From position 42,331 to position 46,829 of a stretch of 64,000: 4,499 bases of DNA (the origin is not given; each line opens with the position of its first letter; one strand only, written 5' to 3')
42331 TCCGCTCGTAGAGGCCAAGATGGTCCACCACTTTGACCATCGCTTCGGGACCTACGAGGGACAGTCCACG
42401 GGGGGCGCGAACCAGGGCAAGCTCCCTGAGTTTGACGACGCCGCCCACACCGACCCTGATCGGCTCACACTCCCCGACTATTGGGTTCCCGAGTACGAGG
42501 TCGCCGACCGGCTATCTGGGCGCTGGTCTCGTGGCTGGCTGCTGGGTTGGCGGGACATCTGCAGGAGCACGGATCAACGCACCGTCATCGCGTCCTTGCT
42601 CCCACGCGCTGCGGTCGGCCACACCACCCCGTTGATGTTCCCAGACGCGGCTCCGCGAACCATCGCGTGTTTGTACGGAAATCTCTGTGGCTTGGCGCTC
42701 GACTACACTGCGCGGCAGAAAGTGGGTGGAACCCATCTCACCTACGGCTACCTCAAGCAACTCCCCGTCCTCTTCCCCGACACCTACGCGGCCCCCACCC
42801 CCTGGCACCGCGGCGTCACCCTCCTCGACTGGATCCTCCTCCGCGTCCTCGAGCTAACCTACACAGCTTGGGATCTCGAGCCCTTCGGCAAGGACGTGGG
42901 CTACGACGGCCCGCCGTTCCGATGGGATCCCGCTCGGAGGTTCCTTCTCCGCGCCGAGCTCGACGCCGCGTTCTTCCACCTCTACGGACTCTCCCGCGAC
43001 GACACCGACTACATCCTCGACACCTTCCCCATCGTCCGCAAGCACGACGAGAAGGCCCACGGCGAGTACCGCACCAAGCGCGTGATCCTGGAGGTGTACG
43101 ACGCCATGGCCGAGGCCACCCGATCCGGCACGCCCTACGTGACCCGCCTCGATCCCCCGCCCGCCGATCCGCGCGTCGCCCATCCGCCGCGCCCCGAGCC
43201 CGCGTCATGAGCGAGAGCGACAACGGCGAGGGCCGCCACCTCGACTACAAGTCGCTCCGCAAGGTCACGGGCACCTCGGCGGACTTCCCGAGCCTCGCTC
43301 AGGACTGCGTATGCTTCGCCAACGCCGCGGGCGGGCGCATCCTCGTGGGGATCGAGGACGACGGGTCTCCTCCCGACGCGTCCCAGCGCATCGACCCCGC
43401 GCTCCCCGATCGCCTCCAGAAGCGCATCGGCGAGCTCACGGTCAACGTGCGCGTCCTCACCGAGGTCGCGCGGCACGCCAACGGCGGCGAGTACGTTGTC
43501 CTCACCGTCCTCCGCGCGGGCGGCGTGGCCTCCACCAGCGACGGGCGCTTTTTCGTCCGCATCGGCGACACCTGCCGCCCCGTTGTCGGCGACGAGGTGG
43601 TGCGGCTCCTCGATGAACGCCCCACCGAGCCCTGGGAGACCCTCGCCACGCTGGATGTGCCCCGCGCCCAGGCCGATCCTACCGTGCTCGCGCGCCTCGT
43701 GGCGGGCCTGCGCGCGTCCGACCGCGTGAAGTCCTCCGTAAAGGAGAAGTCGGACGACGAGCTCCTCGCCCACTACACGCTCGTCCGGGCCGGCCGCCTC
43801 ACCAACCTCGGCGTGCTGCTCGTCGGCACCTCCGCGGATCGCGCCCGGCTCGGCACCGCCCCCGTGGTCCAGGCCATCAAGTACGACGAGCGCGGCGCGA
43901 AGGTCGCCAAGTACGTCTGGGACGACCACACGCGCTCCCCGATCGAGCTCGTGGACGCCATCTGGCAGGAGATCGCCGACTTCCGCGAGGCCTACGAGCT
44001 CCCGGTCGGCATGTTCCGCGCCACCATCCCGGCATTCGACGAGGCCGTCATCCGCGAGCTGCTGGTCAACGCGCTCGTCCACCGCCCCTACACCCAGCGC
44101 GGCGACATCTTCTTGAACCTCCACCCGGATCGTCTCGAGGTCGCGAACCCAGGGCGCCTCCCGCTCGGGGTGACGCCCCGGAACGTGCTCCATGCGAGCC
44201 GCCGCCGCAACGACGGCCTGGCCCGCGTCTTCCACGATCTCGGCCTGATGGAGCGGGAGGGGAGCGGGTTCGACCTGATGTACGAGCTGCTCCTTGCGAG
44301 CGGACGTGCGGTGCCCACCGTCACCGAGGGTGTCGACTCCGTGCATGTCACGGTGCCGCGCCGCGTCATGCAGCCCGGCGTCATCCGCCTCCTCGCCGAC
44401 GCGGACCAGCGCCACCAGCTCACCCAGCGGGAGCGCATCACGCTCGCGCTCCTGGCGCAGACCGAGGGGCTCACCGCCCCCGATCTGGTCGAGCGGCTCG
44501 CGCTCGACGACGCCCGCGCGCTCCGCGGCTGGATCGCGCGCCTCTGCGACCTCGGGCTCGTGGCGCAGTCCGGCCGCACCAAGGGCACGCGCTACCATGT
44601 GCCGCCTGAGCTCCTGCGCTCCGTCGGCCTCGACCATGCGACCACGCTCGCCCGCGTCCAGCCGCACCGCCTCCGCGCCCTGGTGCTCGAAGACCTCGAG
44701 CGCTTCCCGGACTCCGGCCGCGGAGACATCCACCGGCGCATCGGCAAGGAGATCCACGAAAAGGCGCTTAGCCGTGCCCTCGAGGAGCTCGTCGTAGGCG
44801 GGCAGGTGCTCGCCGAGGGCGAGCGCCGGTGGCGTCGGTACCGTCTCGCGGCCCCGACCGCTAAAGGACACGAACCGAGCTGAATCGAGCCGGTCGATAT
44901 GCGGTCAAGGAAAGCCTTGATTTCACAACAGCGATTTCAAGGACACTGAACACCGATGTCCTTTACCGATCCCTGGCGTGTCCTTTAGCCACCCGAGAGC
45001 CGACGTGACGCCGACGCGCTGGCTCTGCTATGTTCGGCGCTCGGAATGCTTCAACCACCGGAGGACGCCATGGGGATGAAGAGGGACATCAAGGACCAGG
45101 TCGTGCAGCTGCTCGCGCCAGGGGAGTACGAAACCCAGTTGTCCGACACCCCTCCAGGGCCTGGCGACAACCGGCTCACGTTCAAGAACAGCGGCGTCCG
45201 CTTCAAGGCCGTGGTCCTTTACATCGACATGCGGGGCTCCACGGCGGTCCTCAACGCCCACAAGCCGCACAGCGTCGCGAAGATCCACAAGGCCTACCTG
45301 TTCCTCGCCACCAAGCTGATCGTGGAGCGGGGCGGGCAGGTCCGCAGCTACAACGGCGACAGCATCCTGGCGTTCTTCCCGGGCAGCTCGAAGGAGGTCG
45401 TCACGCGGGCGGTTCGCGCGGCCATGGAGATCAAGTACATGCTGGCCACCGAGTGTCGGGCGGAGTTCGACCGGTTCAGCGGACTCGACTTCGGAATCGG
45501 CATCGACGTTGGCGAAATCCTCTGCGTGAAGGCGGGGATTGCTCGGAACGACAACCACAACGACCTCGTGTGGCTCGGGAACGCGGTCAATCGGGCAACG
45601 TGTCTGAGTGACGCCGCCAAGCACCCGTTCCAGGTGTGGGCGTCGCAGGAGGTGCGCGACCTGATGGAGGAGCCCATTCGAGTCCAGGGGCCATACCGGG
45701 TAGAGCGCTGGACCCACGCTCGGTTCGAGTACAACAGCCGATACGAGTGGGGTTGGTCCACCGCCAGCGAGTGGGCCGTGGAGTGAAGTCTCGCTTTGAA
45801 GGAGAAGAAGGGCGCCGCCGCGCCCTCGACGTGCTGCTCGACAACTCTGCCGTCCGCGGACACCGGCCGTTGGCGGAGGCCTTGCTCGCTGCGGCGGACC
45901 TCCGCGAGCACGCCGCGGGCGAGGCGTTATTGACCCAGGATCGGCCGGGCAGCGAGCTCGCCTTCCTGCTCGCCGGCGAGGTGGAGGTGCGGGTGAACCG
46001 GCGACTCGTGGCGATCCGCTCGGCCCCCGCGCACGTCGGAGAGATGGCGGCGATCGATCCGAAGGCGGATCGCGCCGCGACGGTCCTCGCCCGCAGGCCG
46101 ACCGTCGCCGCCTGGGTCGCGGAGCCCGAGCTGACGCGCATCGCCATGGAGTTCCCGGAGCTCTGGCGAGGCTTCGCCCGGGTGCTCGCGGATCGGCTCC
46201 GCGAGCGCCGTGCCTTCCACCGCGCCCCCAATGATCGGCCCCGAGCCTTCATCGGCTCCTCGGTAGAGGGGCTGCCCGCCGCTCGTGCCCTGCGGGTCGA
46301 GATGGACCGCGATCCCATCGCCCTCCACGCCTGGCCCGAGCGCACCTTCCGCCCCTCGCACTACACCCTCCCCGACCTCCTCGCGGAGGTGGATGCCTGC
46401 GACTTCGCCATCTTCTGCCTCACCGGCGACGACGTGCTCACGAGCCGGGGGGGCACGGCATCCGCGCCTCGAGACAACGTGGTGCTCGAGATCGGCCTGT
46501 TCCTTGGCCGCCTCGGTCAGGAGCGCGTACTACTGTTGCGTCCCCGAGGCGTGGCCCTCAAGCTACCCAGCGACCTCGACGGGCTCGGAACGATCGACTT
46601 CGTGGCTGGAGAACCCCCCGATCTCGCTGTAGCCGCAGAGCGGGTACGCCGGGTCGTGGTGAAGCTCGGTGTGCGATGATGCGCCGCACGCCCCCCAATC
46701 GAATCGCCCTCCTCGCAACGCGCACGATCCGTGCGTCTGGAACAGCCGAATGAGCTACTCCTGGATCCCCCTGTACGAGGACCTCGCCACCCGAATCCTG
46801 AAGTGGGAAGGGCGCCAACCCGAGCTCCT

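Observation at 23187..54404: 19-bp tRNA/tmRNA-3'-end-like direct repeats bracket a 31.2-kb integrase-bearing island carrying DISARM, Pycsar and McrBC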

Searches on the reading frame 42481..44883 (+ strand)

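Call 11: search_protein_families(library=pfam, proteins=[window:42481-44883:+], max_evalue=0.001)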
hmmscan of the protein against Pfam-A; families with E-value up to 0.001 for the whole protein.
window:42481-44883:+ (800 aa): 2 families
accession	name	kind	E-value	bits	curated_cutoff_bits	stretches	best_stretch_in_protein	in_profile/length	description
PF13749.12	HATPase_c_4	-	3e-16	59.6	26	1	543-624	4-88/89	Putative ATP-dependent DNA helicase recG C-terminal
PF04326.19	SLFN_AlbA_2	-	2.1e-10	41.6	25.3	1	250-368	1-117/118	Schlafen, AlbA_2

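Call 31: search_protein_families(library=padloc, proteins=[window:42481-44883:+], max_evalue=0.00001)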
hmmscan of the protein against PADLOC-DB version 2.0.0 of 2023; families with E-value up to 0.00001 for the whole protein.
window:42481-44883:+ (800 aa): 2 families
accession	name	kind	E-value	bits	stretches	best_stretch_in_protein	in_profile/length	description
PDLC02402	Aga_SIR2-PNTD1-PNTD2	-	1e-08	31.8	1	512-611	435-547/876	Class I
PDLC02418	Aga_SIR2-Kinase-PNTD1-PNTD2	-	8.9e-07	25.5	1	514-605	315-418/756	Class I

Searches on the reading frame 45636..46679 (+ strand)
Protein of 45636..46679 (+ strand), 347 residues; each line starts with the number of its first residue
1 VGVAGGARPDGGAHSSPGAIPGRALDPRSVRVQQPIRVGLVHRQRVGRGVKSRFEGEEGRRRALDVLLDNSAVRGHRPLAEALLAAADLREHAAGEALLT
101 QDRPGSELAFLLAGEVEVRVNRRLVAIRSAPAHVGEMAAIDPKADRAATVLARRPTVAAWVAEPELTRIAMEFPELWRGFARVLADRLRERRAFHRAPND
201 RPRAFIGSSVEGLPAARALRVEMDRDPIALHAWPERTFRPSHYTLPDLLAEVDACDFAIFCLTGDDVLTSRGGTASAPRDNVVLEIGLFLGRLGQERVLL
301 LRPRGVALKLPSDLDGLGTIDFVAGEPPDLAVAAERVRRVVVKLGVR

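Call 11: search_protein_families(library=pfam, proteins=[window:45636-46679:+], max_evalue=0.001)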
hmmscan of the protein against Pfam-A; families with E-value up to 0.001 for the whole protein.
window:45636-46679:+ (347 aa): 2 families
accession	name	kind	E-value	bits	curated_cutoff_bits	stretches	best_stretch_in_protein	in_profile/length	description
PF10137.14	CAP12-PCTIR_TIR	-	4.4e-24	85.2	24.7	1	204-322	2-117/119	CAP12/Pycsar effector protein, TIR domain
PF00027.35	cNMP_binding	-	2.5e-07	31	27.5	1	90-169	2-85/89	Cyclic nucleotide-binding domain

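Call 31: search_protein_families(library=padloc, proteins=[window:45636-46679:+], max_evalue=0.00001)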
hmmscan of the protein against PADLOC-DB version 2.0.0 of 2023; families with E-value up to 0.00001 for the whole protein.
window:45636-46679:+ (347 aa): 11 families
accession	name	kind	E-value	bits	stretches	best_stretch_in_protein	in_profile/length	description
PDLC00731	Effector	-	1.2e-94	314.7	1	50-347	3-304/306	TIR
PDLC02371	PycTIR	-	4.8e-90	299.8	1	51-346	2-287/288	-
PDLC00732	Effector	-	8.9e-83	275.7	1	50-347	1-300/301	TIR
PDLC00729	Effector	-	4.5e-29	99.8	1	201-339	3-139/310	TIR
PDLC00730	Effector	-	1.4e-27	94.7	1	50-191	19-161/299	TIR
PDLC05005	PDC-S35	-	2.5e-12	45.1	1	254-332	168-246/264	-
PDLC05006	PDC-S35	-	4.6e-11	40.6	1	251-322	130-204/231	-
PDLC05007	PDC-S35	-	1.6e-09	35.8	1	244-321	173-250/278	-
PDLC05003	PDC-S35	-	3.7e-09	34.5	1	254-322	143-213/245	-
PDLC05004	PDC-S35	-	2.1e-08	32.1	1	254-324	169-240/265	-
PDLC00734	PycC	-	5.2e-06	23.8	1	78-191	24-142/374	Pycsar cyclase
